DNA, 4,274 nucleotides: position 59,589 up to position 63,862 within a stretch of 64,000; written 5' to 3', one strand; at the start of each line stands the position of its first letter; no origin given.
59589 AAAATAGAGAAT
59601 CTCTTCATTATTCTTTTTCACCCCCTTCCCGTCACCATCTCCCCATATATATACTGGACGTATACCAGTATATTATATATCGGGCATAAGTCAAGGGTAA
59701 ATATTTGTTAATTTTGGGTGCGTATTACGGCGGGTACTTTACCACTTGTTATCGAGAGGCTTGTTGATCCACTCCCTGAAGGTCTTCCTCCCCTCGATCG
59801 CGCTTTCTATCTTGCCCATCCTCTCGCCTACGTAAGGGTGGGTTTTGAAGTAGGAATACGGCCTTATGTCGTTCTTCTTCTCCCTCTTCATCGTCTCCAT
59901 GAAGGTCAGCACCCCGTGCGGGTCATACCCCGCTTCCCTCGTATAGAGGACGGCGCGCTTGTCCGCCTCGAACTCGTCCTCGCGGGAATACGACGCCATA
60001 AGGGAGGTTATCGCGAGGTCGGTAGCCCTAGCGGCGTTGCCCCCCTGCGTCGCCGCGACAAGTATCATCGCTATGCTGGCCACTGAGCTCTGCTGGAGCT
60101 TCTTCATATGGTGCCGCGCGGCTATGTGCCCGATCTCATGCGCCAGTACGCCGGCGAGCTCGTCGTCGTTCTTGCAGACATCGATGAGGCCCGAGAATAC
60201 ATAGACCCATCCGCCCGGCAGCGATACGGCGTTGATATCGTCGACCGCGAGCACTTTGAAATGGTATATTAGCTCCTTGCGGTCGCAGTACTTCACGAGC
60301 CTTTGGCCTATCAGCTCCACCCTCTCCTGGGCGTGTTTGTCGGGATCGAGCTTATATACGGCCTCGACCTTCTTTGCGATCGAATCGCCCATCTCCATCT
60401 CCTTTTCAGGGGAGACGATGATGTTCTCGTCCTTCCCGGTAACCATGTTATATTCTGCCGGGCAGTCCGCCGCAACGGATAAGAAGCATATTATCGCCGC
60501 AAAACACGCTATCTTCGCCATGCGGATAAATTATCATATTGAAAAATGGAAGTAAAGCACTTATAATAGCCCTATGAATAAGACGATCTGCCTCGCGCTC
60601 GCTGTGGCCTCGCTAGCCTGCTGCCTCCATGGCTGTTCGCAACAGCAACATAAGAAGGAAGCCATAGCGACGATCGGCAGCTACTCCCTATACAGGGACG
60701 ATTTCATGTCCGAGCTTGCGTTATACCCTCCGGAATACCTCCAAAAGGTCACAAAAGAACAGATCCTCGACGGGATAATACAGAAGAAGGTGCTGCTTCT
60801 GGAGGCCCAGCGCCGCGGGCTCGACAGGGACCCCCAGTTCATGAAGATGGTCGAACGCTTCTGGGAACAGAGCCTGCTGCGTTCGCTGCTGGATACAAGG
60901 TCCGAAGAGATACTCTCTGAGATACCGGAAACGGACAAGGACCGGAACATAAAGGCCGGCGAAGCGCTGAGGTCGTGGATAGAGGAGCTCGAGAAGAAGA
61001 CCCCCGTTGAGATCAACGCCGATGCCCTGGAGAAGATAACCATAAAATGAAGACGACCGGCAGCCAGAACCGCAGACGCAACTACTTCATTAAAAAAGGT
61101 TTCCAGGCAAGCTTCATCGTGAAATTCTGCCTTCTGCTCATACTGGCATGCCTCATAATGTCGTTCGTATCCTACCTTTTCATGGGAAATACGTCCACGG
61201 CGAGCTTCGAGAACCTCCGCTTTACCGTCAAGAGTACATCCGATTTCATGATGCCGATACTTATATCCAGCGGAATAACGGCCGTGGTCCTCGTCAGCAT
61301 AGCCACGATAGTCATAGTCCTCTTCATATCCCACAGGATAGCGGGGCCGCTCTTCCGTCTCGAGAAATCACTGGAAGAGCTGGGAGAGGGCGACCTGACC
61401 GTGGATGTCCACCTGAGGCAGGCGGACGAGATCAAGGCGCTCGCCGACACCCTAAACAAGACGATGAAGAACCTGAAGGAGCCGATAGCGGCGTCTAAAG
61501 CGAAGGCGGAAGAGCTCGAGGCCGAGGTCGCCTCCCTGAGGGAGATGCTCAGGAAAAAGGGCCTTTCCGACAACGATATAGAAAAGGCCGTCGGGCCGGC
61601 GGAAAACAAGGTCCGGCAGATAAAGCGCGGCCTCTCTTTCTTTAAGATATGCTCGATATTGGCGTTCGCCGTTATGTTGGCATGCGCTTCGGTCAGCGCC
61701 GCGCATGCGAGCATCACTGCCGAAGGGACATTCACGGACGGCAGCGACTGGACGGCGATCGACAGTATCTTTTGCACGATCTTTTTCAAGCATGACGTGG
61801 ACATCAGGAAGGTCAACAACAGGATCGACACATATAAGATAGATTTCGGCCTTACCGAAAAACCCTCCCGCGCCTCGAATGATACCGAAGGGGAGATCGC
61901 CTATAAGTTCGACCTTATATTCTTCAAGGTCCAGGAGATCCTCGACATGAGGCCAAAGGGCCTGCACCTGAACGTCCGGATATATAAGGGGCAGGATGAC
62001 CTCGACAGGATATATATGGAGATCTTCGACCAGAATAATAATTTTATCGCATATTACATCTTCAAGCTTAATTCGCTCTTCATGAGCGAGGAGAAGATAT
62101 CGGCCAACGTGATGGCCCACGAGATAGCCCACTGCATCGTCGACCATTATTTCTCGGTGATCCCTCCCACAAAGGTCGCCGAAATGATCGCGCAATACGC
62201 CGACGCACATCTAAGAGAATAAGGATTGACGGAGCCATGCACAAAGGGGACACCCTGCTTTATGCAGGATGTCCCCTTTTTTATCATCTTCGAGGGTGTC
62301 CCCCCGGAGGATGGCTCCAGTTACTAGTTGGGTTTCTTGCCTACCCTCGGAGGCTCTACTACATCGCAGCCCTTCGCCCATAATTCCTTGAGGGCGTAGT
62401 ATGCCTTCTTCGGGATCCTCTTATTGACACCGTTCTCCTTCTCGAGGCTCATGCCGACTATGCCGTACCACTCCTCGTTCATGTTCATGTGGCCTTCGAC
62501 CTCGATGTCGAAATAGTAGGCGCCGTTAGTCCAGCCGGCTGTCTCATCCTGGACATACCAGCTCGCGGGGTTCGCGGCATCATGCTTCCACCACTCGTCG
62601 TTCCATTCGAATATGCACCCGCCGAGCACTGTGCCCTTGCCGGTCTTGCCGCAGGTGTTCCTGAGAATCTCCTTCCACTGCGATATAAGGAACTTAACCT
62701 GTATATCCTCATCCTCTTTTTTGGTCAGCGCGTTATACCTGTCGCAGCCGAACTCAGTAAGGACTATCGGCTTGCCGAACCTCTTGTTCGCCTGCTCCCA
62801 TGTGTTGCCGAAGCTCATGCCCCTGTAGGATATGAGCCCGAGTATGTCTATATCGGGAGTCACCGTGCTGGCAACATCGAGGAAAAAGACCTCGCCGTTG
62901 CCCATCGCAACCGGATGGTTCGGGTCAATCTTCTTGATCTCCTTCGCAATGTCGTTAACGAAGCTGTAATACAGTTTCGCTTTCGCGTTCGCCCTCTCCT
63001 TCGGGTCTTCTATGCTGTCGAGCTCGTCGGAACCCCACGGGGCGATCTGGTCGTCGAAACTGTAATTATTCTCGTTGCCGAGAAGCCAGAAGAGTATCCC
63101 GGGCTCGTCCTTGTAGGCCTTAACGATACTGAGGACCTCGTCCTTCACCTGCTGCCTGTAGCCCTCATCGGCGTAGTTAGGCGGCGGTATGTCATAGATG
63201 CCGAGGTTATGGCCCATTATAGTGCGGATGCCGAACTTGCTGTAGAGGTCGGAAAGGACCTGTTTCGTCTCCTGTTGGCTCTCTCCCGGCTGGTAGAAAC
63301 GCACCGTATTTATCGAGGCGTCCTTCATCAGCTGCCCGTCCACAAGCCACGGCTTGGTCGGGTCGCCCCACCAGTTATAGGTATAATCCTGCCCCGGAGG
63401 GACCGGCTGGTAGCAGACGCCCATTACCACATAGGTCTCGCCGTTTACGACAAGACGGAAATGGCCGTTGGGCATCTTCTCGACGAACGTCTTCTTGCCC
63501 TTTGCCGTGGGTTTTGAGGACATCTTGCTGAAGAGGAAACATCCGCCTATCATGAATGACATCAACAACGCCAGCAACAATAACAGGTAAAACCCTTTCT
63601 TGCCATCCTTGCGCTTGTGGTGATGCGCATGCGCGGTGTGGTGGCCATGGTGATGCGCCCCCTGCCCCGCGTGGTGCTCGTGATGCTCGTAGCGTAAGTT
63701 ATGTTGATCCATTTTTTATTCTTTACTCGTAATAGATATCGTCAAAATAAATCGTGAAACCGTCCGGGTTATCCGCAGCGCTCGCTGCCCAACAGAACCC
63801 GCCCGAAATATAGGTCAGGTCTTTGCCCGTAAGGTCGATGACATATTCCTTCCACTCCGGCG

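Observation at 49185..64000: Glycan-utilisation locus combining GH94, GH26 and a clan GH-A hydrolase with three paralogous CBM-like proteins, CBM9-like domains, a PEP-CTERM protein and a giant GspK-like pseudopilin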

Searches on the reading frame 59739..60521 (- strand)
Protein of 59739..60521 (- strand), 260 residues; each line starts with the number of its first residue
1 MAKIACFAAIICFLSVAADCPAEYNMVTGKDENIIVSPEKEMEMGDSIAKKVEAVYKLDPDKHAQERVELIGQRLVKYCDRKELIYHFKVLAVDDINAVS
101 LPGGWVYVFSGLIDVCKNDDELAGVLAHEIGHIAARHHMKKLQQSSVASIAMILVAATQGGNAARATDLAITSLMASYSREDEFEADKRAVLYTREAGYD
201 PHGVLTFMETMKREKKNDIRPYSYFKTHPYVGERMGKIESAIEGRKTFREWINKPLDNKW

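Call 7: search_protein_families(library=pfam, proteins=[window:59739-60521:-], max_evalue=0.01)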
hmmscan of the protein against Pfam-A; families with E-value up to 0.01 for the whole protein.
window:59739-60521:- (260 aa): 1 family
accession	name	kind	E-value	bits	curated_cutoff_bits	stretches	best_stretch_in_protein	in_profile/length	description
PF01435.24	Peptidase_M48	-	9e-32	110.8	20.3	1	64-240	3-184/186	Peptidase family M48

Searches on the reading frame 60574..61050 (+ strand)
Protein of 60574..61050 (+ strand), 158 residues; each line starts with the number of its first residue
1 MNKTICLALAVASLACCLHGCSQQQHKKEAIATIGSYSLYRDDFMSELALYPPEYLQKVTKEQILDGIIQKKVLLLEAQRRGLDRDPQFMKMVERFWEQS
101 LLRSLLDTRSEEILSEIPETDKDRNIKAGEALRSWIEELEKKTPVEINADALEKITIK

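Call 8: search_protein_families(library=pfam, proteins=[window:60574-61050:+], max_evalue=0.1)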
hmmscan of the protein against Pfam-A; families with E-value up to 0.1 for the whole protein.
window:60574-61050:+ (158 aa): 2 families
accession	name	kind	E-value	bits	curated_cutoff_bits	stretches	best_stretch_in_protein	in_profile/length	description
PF13624.11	SurA_N_3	-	0.0013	19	27.2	1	5-84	16-107/162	SurA-like N-terminal domain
PF13623.11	SurA_N_2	-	0.063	13.6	28.5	0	57-85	82-110/145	SurA-like N-terminal domain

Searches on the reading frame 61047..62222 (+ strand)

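Call 8: search_protein_families(library=pfam, proteins=[window:61047-62222:+], max_evalue=0.1)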
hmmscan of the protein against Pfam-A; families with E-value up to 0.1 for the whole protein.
window:61047-62222:+ (391 aa): 8 families
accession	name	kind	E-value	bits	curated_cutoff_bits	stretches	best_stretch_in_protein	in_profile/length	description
PF00672.30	HAMP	-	1.9e-09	38.1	25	1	93-144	1-52/53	HAMP domain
PF06819.16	Arc_PepC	-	0.0035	18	23.4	1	81-180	2-94/110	Archaeal Peptidase A24 C-terminal Domain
PF06156.18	YabA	-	0.0056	17.7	30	1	127-203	11-85/103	Initiation control protein YabA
PF22470.1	Histone_HNS_N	-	0.015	15.6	24.5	1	127-180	24-77/79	H-NS histone-like proteins, N-terminal domain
PF23991.1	DUF7310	-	0.019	15.9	40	1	127-190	20-82/83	Coiled-coil region of unknown function (DUF7310)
PF08312.17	cwf21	-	0.02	15.4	23.2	0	156-182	8-34/44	cwf21 domain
PF20990.2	DUF2207_C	-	0.025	14.7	33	0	8-95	120-185/247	Predicted membrane protein (DUF2207) C-terminal domain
PF24922.1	ACBP4_C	-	0.048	14.4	31.2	1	125-171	32-78/105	Acyl-CoA-binding domain-containing protein 4-6, C-terminal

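Call 39: search_protein_families(library=ncbifam, proteins=[window:61047-62222:+], max_evalue=0.01)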
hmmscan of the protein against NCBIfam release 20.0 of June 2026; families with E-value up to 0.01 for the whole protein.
window:61047-62222:+ (391 aa): 17 families
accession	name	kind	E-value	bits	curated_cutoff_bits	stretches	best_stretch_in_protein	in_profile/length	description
NF033092.0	HK_WalK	equivalog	2e-08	33.3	725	1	77-158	180-261/594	cell wall metabolism sensor histidine kinase WalK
NF058645.1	MCPCtpMPsAe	equivalog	3.8e-07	29.2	900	1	68-165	203-298/558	methyl-accepting chemotaxis protein CtpM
NF008184.0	PRK10935.1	equivalog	2.8e-06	26.3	553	1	57-148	135-227/565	nitrate/nitrite two-component system sensor histidine kinase NarQ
NF040691.1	MtrAB_MtrB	equivalog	2.2e-05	23.7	450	1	65-148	183-262/507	MtrAB system histidine kinase MtrB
NF008025.0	PRK10755.1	equivalog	9.4e-05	21.2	314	1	70-151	59-144/362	two-component system sensor histidine kinase PmrB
NF038389.1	ArsS_fam_HK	equivalog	9.9e-05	22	250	1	78-146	134-202/403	ArsS family sensor histidine kinase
NF012163.2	BaeS_SmeS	equivalog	0.00034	19.7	500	1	80-145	170-235/457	sensor histidine kinase efflux regulator BaeS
NF038263.1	prot_phos_SiaA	equivalog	0.00038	19.1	700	1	73-163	309-392/658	biofilm regulation protein phosphatase SiaA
NF047851.1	MCPCitTducer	equivalog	0.00047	19.3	900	1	78-157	196-276/553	methyl-accepting chemotaxis citrate transducer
TIGR02956.1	TMAO_torS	equivalog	0.00053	18.2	676.5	1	71-162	332-423/967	TMAO reductase system sensor histidine kinase/response regulator TorS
NF007007.0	PRK09470.1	equivalog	0.001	18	486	1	62-149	156-244/463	envelope stress sensor histidine kinase CpxA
NF033094.0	HK_VanS_O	exception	0.0013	18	720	1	42-156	13-130/345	vancomycin resistance histidine kinase VanS-O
NF007898.0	PRK10604.1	equivalog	0.0017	17.6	478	1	78-163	142-229/433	two-component system sensor histidine kinase RstB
NF007837.0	PRK10549.1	equivalog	0.0019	17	603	1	80-144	170-234/466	envelope stress sensor histidine kinase BaeS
NF011615.0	PRK15041.1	equivalog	0.0025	16.6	947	1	67-147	189-267/554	methyl-accepting chemotaxis protein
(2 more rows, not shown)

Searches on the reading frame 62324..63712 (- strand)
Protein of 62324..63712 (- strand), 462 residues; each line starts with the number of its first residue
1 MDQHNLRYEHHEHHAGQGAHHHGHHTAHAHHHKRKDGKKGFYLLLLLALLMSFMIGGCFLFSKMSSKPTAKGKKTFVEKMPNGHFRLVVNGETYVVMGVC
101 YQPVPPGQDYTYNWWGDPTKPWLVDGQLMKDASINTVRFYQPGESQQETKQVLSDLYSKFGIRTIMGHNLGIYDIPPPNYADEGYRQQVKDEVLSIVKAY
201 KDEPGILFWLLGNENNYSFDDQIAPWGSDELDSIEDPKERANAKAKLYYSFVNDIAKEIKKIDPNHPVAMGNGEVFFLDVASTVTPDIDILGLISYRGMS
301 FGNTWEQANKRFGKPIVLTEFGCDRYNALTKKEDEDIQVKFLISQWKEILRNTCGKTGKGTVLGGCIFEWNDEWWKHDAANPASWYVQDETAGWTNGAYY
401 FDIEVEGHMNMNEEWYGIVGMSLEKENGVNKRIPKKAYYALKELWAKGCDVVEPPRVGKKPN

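Call 7: search_protein_families(library=pfam, proteins=[window:62324-63712:-], max_evalue=0.01)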
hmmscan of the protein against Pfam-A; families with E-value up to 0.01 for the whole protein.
window:62324-63712:- (462 aa): 2 families
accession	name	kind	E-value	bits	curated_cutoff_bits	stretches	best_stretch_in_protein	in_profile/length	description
PF02836.23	Glyco_hydro_2_C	-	3.4e-05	23.6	21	1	181-329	102-218/302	Glycosyl hydrolases family 2, TIM barrel domain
PF03198.20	Glyco_hydro_72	-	0.00011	22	25.9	0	83-215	17-146/314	Glucanosyltransferase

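Call 11: find_encoding_contigs(protein=window:62324-63712:-, flank=10000, max_places=6)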
Protein window:62324-63712:- (462 aa): no gene with exactly this product is on record in the collection.

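Call 24: search_solved_structures(query=window:62324-63712:-, max_evalue=0.1)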
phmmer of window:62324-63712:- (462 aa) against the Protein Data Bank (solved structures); distinct sequences matched with E-value up to 0.1: 2.
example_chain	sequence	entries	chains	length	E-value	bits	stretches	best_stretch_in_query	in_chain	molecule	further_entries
9oro_A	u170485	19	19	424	3.5e-05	25.7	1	249-324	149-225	Glycoside hydrolase family 158 | GH158(Pro)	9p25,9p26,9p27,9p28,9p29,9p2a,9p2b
6pal_A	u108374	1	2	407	0.0019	20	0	178-223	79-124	Uncharacterized protein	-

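Call 39: search_protein_families(library=ncbifam, proteins=[window:62324-63712:-], max_evalue=0.01)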
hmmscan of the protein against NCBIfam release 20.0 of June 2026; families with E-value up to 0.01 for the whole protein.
window:62324-63712:- (462 aa): 1 family
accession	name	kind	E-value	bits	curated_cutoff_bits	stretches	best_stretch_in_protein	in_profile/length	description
NF041100.1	betagal_LacZ_Ttogales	equivalog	4.6e-05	21.3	2000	1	83-215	317-443/1090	beta-galactosidase LacZ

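Call 75: find_homologous_proteins(query=window:62324-63712:-, max_evalue=0.00001)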
Query window:62324-63712:- (462 aa): 1967 proteins with E <= 0.00001 among 6107 candidates; the best 120 are listed.
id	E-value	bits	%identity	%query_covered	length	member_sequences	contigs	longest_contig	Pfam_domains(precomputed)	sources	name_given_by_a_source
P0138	0.0e+0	1037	92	100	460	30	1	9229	PF26410.1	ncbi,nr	ncbi:MAG: glycoside hydrolase family 2 TIM barrel-domain containing protein [Candidatus Omnitrophica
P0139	6.4e-255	864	84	93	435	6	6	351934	PF26410.1,PF03198.21,PF02836.24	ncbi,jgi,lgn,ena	jgi:hypothetical protein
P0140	2.7e-248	843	77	93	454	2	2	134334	PF26410.1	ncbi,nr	ncbi:MAG: hypothetical protein PHO67_05535 [Candidatus Omnitrophica bacterium]|nr:hypothetical prote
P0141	2.5e-247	839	81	89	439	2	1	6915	PF26410.1,PF03198.21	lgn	-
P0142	4.7e-241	819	78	88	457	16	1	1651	PF26410.1,PF03198.21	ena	-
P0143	4.5e-238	809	81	87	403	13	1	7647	PF26410.1,PF02836.24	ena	-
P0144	7.5e-237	805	79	88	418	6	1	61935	PF26410.1,PF03198.21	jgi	-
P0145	8.0e-228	775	72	94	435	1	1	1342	PF26410.1,PF02836.24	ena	-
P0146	3.8e-225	766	78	87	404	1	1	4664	PF26410.1,PF03198.21,PF02836.24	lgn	-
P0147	4.8e-213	726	73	84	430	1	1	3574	PF26410.1,PF02836.24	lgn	-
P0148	4.8e-212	723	71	87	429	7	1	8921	-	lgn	-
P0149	2.4e-203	694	67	93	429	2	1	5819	-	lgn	-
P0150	3.3e-195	667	66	89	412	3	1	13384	PF26410.1,PF03198.21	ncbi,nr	ncbi:MAG: hypothetical protein AMJ78_04910 [Omnitrophica WOR_2 bacterium SM23_29]|nr:MAG: hypothetic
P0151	4.0e-192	657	68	84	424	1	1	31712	-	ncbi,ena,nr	ncbi:MAG: hypothetical protein AMJ78_02585 [Omnitrophica WOR_2 bacterium SM23_29]|nr:MAG: hypothetic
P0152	1.1e-189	649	66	84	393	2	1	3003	PF26410.1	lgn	-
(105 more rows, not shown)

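Call 77: search_solved_structures(query=A4, max_evalue=0.01)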
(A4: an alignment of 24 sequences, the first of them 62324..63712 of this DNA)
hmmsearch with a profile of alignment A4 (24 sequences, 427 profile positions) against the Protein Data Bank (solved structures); distinct sequences matched with E-value up to 0.01: 42.
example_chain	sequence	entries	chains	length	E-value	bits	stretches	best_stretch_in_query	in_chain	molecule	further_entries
9oro_A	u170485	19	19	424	1.9e-11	46.4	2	214-290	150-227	Glycoside hydrolase family 158 | GH158(Pro)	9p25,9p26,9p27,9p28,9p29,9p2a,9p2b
6pal_A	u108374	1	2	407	6.2e-08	34.9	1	121-191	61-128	Uncharacterized protein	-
9bey_A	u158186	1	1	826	2.4e-05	26.3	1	91-223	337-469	GH2 beta-galactosidase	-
4ypj_A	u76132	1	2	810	0.00018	23.5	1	90-179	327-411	Beta galactosidase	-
3cmg_A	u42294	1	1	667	0.00032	22.6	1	87-182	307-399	Putative beta-galactosidase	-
5z1a_A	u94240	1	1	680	0.00034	22.6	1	87-182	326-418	Putative beta-galactosidase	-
6s6z_A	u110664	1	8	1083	0.00043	22.2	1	42-192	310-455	Beta-galactosidase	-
6sd0_A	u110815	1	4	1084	0.00043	22.2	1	42-192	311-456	Beta-galactosidase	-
7cwd_A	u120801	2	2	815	0.00045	22.2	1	90-178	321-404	beta-glalactosidase | beta-galactosidase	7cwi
9nfe_A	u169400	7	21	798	0.00047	22.1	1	46-193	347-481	Glycoside hydrolase family 2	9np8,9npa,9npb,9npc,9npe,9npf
8q2h_A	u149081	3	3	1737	0.00051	22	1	90-179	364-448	beta-galactosidase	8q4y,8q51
9np9_A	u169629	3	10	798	0.00068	21.6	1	46-193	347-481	Glycoside hydrolase family 2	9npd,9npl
6d7j_A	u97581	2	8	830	0.0011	20.9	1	90-183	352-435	Beta-Glucuronidase | Glycosyl hydrolase family 2, TIM barrel domain protein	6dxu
6d1p_A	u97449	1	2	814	0.0026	19.6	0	144-182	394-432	Glycosyl hydrolases family 2, sugar binding domain protein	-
4awe_A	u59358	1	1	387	0.0027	19.6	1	139-189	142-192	ENDO-BETA-D-1,4-MANNANASE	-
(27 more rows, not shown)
